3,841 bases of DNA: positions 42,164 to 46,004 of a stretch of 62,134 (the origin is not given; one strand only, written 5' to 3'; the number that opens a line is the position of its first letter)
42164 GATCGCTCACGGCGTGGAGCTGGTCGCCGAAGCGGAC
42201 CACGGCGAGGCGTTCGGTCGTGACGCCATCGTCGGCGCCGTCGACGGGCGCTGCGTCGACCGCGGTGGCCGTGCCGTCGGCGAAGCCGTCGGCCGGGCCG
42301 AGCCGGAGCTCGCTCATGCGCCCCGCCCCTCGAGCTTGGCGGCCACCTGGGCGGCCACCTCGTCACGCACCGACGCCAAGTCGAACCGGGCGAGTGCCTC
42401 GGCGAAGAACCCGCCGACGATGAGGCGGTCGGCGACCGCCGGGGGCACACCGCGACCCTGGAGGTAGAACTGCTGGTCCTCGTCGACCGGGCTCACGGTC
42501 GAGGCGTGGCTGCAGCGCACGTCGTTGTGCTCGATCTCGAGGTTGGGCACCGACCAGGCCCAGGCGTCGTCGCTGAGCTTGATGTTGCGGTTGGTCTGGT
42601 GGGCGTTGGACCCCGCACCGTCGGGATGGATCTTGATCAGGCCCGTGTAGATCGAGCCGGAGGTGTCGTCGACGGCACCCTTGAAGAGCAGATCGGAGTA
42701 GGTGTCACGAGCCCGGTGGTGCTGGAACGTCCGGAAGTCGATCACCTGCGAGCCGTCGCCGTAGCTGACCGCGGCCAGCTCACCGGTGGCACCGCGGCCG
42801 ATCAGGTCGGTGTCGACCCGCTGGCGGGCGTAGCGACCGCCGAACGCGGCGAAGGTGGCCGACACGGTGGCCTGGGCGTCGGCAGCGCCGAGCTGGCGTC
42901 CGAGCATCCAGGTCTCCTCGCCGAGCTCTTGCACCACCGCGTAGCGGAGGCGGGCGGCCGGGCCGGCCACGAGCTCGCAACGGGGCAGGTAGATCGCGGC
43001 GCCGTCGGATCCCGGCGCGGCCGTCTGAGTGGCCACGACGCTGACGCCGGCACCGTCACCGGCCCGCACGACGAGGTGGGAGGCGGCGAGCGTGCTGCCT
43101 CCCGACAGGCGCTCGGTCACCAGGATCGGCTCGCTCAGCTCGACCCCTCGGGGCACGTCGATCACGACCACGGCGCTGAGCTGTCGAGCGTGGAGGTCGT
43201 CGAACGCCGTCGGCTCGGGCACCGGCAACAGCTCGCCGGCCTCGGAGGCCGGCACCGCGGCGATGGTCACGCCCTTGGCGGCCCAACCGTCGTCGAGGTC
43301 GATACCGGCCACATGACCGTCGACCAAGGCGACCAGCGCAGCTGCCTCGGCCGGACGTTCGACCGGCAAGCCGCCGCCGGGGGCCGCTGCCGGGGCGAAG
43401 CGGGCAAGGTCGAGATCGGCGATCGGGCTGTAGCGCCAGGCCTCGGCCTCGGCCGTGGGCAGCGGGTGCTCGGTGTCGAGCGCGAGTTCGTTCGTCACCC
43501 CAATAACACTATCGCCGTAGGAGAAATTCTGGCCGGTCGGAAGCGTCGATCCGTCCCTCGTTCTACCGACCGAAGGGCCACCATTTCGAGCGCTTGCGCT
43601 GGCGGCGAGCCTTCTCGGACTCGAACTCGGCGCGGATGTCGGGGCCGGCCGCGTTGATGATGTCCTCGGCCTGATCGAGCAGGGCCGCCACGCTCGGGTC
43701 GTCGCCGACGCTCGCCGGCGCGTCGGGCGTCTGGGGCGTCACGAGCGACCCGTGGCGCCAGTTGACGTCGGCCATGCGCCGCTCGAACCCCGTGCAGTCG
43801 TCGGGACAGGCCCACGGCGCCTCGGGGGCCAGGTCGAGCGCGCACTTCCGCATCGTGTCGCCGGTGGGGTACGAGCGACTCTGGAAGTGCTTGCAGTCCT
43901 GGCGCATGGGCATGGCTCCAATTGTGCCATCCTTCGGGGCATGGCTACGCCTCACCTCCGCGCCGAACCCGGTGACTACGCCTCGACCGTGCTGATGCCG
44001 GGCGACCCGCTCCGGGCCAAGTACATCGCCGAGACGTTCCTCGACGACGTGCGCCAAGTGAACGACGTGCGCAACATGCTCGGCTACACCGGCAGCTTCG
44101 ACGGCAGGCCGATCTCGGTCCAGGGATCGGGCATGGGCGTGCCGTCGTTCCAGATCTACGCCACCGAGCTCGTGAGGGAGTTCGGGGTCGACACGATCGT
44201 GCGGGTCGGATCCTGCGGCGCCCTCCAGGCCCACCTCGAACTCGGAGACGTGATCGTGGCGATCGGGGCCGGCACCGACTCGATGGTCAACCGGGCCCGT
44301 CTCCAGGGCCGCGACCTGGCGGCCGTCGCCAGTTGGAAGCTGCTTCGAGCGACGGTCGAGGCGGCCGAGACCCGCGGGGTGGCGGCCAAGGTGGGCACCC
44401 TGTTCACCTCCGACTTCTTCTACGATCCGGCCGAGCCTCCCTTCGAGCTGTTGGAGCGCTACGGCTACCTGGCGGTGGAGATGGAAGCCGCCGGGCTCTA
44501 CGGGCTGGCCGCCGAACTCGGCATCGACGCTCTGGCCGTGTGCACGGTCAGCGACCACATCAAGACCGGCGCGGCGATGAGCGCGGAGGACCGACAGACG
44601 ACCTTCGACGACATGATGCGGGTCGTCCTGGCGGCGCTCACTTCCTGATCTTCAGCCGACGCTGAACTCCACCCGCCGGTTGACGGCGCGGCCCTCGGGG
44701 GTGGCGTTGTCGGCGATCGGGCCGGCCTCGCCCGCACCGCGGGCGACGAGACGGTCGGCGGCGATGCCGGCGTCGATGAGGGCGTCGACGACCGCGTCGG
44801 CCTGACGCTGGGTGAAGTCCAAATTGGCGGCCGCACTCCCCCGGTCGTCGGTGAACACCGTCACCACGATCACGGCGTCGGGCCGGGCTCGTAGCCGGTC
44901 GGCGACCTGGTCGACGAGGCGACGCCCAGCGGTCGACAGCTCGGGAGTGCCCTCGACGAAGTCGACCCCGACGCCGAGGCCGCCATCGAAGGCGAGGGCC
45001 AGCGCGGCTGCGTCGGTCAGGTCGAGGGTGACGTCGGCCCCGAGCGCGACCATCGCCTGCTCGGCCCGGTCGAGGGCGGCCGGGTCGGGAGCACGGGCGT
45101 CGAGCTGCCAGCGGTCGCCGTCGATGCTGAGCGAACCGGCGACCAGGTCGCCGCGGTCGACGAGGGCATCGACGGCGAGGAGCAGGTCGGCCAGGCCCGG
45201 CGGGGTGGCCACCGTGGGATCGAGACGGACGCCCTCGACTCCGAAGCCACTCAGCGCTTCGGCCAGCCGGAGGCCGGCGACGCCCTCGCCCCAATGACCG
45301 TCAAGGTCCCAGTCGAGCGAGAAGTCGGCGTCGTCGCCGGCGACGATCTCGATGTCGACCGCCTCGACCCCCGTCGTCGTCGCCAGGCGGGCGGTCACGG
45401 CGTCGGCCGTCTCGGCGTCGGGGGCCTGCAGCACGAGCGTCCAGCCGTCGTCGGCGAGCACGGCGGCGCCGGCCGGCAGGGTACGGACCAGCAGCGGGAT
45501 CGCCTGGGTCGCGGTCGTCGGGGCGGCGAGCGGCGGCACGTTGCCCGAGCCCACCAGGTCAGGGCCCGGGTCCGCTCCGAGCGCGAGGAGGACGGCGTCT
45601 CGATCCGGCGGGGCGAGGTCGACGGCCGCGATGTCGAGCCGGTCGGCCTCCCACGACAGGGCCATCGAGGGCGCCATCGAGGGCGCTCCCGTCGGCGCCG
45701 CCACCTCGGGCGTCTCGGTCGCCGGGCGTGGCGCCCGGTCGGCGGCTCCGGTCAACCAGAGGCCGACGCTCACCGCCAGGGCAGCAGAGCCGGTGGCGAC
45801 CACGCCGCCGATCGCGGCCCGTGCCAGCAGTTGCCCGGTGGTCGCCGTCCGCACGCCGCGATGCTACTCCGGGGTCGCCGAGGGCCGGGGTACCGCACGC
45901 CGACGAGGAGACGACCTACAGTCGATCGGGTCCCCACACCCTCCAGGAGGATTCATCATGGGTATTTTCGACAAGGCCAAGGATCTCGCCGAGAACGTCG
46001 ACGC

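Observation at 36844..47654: The same ~27-nt motif precedes all three suf transcription units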

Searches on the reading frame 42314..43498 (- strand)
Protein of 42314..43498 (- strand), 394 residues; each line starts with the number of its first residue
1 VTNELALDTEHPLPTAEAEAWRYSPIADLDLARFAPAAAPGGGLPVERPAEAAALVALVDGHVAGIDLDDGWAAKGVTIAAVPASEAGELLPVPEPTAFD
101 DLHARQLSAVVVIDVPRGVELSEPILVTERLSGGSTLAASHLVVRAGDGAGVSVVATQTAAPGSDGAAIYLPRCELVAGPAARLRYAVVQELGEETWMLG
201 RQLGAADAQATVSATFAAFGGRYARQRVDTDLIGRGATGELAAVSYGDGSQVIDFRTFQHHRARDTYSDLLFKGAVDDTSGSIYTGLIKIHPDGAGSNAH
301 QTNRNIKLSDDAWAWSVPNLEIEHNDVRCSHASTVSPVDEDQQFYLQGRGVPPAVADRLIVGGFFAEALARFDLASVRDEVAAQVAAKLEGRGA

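Call 8: search_protein_families(library=pfam, proteins=[window:42314-43498:-])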
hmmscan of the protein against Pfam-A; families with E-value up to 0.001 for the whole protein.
window:42314-43498:- (394 aa): 1 family
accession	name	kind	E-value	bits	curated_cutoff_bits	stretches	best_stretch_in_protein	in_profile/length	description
PF01458.23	SUFBD_core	-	4.1e-59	200.3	27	1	133-364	5-232/232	SUF system FeS cluster assembly, SufBD core domain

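Call 36: find_homologous_proteins(query=window:42314-43498:-, max_evalue=1e-30)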
Query window:42314-43498:- (394 aa): 4972 proteins with E <= 1e-30 among 8000 candidates; the best 120 are listed.
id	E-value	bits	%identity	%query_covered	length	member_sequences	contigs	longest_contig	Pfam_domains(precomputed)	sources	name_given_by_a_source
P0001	1.2e-253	859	100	100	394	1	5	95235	PF01458.24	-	-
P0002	8.6e-130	451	60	98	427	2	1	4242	PF01458.24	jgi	jgi:Fe-S cluster assembly protein SufD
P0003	1.2e-125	438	57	96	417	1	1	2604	PF01458.24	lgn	-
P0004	3.5e-124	433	55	99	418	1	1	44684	PF01458.24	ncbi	-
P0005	9.7e-124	431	54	96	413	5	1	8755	PF01458.24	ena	-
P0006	9.8e-123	428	57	97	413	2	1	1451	PF01458.24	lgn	-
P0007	3.0e-122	426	56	96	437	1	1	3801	PF01458.24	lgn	-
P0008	8.9e-122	425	56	96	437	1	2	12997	PF01458.24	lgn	-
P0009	1.8e-121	424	55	95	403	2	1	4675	PF01458.24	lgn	-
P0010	1.9e-121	424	56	98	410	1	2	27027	PF01458.24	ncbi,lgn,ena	-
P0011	7.2e-121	422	54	96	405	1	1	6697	PF01458.24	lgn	-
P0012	7.4e-121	422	57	96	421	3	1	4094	PF01458.24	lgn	-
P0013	8.4e-121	422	55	94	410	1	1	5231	PF01458.24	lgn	-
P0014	8.8e-121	422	56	96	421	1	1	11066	PF01458.24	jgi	jgi:Fe-S cluster assembly protein SufD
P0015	8.9e-121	422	57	97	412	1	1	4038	PF01458.24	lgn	-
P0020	7.4e-120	419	52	97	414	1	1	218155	PF01458.24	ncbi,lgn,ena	-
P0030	1.4e-118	414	55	97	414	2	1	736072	PF01458.24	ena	-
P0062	1.1e-114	401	54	97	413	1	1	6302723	PF01458.24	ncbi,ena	-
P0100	1.1e-109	385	51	97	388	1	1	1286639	PF01458.24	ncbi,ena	-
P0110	2.8e-108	380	50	96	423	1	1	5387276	PF01458.24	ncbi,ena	-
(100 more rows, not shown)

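Call 37: find_encoding_contigs(protein=P0004, flank=10000, max_places=1)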
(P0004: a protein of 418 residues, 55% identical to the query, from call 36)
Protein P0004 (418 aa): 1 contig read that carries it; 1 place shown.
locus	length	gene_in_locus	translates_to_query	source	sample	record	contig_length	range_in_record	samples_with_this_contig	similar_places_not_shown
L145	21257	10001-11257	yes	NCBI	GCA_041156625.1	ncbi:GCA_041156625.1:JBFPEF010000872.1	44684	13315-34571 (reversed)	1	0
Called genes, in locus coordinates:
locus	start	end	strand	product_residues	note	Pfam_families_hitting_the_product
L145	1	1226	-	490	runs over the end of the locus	-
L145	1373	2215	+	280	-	PF12706:Lactamase_B_2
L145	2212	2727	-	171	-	PF00484:Pro_CA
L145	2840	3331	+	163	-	PF01613:Flavin_Reduct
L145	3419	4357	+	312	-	PF02163:Peptidase_M50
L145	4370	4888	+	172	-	PF25087:GMPPB_C (faint), PF00132:Hexapep (weak), PF25084:LbH_EIF2B (weak), PF00132:Hexapep (weak)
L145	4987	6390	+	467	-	PF19295:SufBD_N, PF01458:SUFBD_core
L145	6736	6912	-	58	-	PF14013:MT0933_antitox (faint)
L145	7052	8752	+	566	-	PF12450:vWF_A, PF00092:VWA, PF13519:VWA_2, PF13768:VWA_3 (weak), PF12034:YfbK_C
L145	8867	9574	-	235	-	PF01048:PNP_UDP_1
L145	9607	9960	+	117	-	-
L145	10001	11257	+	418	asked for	PF01458:SUFBD_core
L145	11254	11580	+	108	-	PF00355:Rieske, PF13806:Rieske_2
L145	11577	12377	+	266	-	PF00005:ABC_tran, PF02463:SMC_N (faint), PF13304:AAA_21 (faint)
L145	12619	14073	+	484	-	-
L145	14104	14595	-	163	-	PF01592:NifU_N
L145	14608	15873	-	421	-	PF00266:Aminotran_5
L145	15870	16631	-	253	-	PF00005:ABC_tran, PF02463:SMC_N (faint)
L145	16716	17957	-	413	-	PF05977:MFS_3, PF07690:MFS_1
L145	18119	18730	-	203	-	PF00753:Lactamase_B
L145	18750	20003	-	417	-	PF00890:FAD_binding_2 (faint), PF01494:FAD_binding_3, PF13450:NAD_binding_8 (faint)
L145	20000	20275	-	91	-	PF03795:YCII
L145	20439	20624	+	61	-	-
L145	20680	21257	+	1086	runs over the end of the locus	PF00289:Biotin_carb_N, PF02786:CPSase_L_D2, PF02785:Biotin_carb_C, PF00364:Biotin_lipoyl, PF01039:Carboxyl_trans, PF03255:ACCA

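Call 38: find_encoding_contigs(protein=P0020, flank=10000, max_places=1)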
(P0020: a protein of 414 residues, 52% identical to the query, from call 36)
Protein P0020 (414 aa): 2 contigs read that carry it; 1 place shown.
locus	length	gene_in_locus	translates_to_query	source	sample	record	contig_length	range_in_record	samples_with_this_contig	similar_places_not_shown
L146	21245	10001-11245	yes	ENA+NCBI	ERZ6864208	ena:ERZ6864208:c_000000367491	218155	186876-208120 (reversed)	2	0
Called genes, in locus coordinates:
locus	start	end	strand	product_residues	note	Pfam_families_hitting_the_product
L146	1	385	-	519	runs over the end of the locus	-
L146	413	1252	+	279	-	PF12706:Lactamase_B_2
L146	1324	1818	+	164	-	PF01613:Flavin_Reduct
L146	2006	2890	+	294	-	PF02163:Peptidase_M50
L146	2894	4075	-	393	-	PF02771:Acyl-CoA_dh_N, PF02770:Acyl-CoA_dh_M, PF00441:Acyl-CoA_dh_1, PF08028:Acyl-CoA_dh_2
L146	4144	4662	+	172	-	PF00132:Hexapep (weak), PF25087:GMPPB_C (weak), PF25084:LbH_EIF2B (weak), PF00132:Hexapep (weak)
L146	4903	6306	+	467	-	PF19295:SufBD_N, PF01458:SUFBD_core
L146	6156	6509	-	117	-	-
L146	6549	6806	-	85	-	-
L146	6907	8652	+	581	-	PF12450:vWF_A, PF00092:VWA, PF13519:VWA_2, PF12034:YfbK_C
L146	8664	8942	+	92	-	-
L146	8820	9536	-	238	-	PF01048:PNP_UDP_1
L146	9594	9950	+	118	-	-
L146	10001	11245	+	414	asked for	PF01458:SUFBD_core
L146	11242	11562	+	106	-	PF00355:Rieske, PF13806:Rieske_2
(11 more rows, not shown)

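Call 39: find_encoding_contigs(protein=P0030, flank=10000, max_places=1)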
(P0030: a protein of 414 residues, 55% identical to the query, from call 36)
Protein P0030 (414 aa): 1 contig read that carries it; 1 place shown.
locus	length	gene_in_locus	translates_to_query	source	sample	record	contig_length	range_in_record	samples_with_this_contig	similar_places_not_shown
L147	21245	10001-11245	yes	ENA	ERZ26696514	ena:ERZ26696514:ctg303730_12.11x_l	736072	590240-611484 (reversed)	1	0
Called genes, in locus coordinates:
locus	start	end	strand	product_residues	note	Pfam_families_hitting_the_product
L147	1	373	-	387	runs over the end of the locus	PF02771:Acyl-CoA_dh_N, PF02770:Acyl-CoA_dh_M, PF00441:Acyl-CoA_dh_1, PF08028:Acyl-CoA_dh_2, PF22924:ACOX_C_alpha1 (weak)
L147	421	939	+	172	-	PF00132:Hexapep (weak), PF25084:LbH_EIF2B (faint), PF25087:GMPPB_C (faint)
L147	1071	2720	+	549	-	PF19295:SufBD_N, PF01458:SUFBD_core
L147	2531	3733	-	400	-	-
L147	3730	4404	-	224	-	PF04542:Sigma70_r2, PF07638:Sigma70_ECF, PF08281:Sigma70_r4_2, PF04545:Sigma70_r4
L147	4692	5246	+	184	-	-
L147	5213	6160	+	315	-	-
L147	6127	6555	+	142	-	-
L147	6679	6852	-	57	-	-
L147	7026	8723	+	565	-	PF12450:vWF_A, PF00092:VWA, PF13519:VWA_2, PF12034:YfbK_C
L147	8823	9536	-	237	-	PF01048:PNP_UDP_1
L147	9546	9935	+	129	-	-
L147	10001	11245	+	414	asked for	PF01458:SUFBD_core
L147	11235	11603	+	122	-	PF00355:Rieske, PF13806:Rieske_2 (weak)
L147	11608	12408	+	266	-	PF02463:SMC_N (faint), PF00005:ABC_tran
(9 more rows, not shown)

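Call 40: find_encoding_contigs(protein=P0062, flank=10000, max_places=1)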
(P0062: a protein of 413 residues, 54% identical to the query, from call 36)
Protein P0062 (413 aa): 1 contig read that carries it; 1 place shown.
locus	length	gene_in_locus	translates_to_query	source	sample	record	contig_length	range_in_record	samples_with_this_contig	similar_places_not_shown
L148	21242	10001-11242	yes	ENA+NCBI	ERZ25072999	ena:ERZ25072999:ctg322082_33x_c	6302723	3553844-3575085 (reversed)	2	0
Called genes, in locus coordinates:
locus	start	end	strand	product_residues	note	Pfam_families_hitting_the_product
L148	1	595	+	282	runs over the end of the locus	PF12706:Lactamase_B_2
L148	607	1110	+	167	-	PF01613:Flavin_Reduct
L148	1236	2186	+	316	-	PF02163:Peptidase_M50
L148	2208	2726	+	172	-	PF25087:GMPPB_C (faint), PF25084:LbH_EIF2B, PF00132:Hexapep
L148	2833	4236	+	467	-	PF19295:SufBD_N, PF01458:SUFBD_core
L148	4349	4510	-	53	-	-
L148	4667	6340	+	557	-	PF12450:vWF_A, PF00092:VWA, PF13519:VWA_2, PF12034:YfbK_C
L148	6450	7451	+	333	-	PF13545:HTH_Crp_2 (faint), PF01047:MarR, PF01978:TrmB (faint), PF12802:MarR_2, PF22381:Staph_reg_Sar_Rot (faint), PF09339:HTH_IclR (weak), PF12802:MarR_2, PF01047:MarR, +6 more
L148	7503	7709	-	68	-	PF04149:DUF397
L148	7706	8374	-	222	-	PF19054:DUF5753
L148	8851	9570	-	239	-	PF01048:PNP_UDP_1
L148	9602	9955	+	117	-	-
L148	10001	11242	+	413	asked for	PF01458:SUFBD_core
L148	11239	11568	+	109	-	PF00355:Rieske, PF13806:Rieske_2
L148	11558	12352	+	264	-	PF00005:ABC_tran, PF02463:SMC_N (faint), PF13304:AAA_21 (faint)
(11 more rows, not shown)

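Call 42: find_encoding_contigs(protein=P0110, flank=8000, max_places=1)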
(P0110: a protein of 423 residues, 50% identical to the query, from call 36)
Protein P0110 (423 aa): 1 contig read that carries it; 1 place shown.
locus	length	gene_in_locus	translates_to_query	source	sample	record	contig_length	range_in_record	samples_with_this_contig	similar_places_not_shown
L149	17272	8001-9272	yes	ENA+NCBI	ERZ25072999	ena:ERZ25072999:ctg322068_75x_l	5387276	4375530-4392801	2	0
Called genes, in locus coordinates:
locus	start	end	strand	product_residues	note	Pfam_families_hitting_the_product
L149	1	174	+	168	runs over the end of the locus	PF01613:Flavin_Reduct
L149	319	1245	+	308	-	PF02163:Peptidase_M50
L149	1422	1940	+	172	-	PF25087:GMPPB_C (faint), PF00132:Hexapep (weak), PF25084:LbH_EIF2B (weak)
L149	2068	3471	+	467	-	PF19295:SufBD_N, PF01458:SUFBD_core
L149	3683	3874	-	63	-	-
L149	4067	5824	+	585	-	-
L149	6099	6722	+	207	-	-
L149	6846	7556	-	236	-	PF01048:PNP_UDP_1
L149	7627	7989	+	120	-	-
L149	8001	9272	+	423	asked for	PF01458:SUFBD_core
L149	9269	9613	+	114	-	PF00355:Rieske, PF13806:Rieske_2 (weak)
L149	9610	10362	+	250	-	PF02463:SMC_N (faint), PF00005:ABC_tran, PF13304:AAA_21 (faint)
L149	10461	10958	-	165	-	PF01592:NifU_N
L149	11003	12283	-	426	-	PF00155:Aminotran_1_2 (weak), PF00266:Aminotran_5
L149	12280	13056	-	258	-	PF00005:ABC_tran, PF02463:SMC_N (faint)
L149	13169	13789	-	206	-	PF00753:Lactamase_B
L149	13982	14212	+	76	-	-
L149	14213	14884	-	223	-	PF04199:Cyclase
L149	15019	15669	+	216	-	PF01553:Acyltransferase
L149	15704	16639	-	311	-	PF03631:Virul_fac_BrkB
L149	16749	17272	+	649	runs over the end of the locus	PF00501:AMP-binding, PF13193:AMP-binding_C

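Call 43: find_encoding_contigs(protein=P0100, flank=10000, max_places=1)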
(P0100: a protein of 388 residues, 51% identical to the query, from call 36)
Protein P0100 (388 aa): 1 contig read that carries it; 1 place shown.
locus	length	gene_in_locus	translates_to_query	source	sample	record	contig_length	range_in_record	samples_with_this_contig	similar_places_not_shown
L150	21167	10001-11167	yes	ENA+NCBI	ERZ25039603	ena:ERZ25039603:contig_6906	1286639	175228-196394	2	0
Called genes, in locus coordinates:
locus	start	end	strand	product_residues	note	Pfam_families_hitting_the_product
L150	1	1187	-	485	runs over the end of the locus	-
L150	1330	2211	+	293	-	PF12706:Lactamase_B_2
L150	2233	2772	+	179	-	PF01613:Flavin_Reduct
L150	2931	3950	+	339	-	PF02163:Peptidase_M50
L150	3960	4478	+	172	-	PF00132:Hexapep (weak), PF25087:GMPPB_C (faint), PF25084:LbH_EIF2B, PF00132:Hexapep (weak)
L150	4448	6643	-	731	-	PF13188:PAS_8 (faint), PF13426:PAS_9 (faint), PF00990:GGDEF, PF00563:EAL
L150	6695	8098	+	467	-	PF19295:SufBD_N, PF01458:SUFBD_core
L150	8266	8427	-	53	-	PF14013:MT0933_antitox (faint)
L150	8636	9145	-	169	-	PF01048:PNP_UDP_1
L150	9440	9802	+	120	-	-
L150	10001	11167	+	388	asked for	PF01458:SUFBD_core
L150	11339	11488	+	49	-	-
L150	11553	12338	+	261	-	PF02463:SMC_N (faint), PF00005:ABC_tran, PF13304:AAA_21 (faint)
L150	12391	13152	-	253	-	PF00300:His_Phos_1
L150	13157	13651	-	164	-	PF01592:NifU_N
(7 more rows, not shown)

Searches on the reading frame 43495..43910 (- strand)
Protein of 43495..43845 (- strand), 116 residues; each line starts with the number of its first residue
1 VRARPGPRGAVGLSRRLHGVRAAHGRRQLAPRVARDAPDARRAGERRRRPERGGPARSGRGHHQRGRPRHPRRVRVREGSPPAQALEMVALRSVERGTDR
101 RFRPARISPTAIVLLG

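Call 20: search_protein_families(library=pfam, proteins=[window:43495-43845:-], max_evalue=0.01)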
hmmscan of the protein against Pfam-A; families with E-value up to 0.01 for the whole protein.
window:43495-43845:- (116 aa): 0 families

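Call 66: search_protein_families(library=pfam, proteins=[window:43563-43910:-], max_evalue=1)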
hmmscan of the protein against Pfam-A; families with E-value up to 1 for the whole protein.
window:43563-43910:- (115 aa): 1 family
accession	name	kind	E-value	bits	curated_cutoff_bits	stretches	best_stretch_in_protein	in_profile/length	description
PF07960.16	CBP4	-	0.08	13.2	28.8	1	82-107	33-58/131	CBP4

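Call 67: search_protein_families(library=ncbifam, proteins=[window:43563-43910:-], max_evalue=0.1)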
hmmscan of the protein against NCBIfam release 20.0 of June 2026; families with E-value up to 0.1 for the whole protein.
window:43563-43910:- (115 aa): 0 families

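Call 72: find_homologous_proteins(query=window:43563-43910:-, max_evalue=0.001)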
Query window:43563-43910:- (115 aa): 1523 proteins with E <= 0.001 among 1526 candidates; the best 120 are listed.
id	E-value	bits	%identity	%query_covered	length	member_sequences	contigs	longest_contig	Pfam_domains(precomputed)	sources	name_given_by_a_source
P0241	1.1e-69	250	93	99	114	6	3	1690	-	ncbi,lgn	-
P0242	8.7e-62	225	79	99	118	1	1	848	-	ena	-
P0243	4.3e-60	219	81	99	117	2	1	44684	-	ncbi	-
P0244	9.2e-59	215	78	99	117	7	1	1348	-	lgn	-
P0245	9.5e-59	215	78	99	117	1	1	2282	-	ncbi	-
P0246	1.1e-58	215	78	100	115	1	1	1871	-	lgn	-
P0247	1.3e-58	215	77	100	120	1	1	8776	-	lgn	-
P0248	9.8e-58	212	78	98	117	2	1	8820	-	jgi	jgi:hypothetical protein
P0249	3.1e-57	210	81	100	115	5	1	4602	-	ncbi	-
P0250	1.1e-56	208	80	99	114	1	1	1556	-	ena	-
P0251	1.9e-56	208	78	89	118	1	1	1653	-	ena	-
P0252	3.5e-56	207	75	98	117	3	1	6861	-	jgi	jgi:hypothetical protein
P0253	3.5e-56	207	79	98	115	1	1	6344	-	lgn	-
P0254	4.1e-56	206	78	99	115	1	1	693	-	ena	-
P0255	7.2e-56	206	77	99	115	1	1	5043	-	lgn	-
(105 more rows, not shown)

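Call 80: predict_structure(alignment_id=A3)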
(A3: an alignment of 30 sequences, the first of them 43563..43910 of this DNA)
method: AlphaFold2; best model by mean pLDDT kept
length: 115 residues; sequences in the alignment: 30
mean_pLDDT: 59.8   pTM: 0.27
mean pLDDT of the five models: 59.8, 56.0, 55.2, 54.0, 51.6
residues with pLDDT >= 90: 0; 70-90: 39; 50-70: 26; < 50: 50
segments of 3 or more residues with pLDDT < 50: 1-11, 18-32, 39-58
pLDDT, mean of each block of 10 residues (from residue 1): 44 51 46 49 38 48 67 78 82 86 70 56
secondary structure, 60 per line:
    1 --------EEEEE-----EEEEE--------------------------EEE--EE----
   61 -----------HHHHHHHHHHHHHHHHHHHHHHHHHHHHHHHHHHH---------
elements in order: E9-13 E19-23 E50-52 H72-106

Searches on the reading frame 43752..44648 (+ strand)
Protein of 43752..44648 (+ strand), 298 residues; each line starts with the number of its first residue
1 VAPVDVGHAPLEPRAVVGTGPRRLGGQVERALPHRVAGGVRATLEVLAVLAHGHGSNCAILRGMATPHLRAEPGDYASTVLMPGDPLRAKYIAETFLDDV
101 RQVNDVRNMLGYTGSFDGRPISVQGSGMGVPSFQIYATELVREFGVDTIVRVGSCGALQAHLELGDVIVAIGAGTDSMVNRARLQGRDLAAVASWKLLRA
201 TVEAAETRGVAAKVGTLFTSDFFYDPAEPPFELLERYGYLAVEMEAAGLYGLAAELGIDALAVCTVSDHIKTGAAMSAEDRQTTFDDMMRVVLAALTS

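Call 20: search_protein_families(library=pfam, proteins=[window:43752-44648:+], max_evalue=0.01)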
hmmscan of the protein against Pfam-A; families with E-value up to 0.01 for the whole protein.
window:43752-44648:+ (298 aa): 1 family
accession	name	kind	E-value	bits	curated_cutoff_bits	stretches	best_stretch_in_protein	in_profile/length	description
PF01048.26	PNP_UDP_1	-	4e-38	131.6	25.1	1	80-286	3-218/233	Phosphorylase superfamily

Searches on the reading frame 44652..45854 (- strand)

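Call 8: search_protein_families(library=pfam, proteins=[window:44652-45854:-])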
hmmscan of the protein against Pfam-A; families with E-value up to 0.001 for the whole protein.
window:44652-45854:- (400 aa): 1 family
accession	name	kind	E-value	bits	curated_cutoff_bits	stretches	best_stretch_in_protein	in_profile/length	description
PF00691.25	OmpA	-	5e-17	62.5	27.2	1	299-393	2-98/98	OmpA family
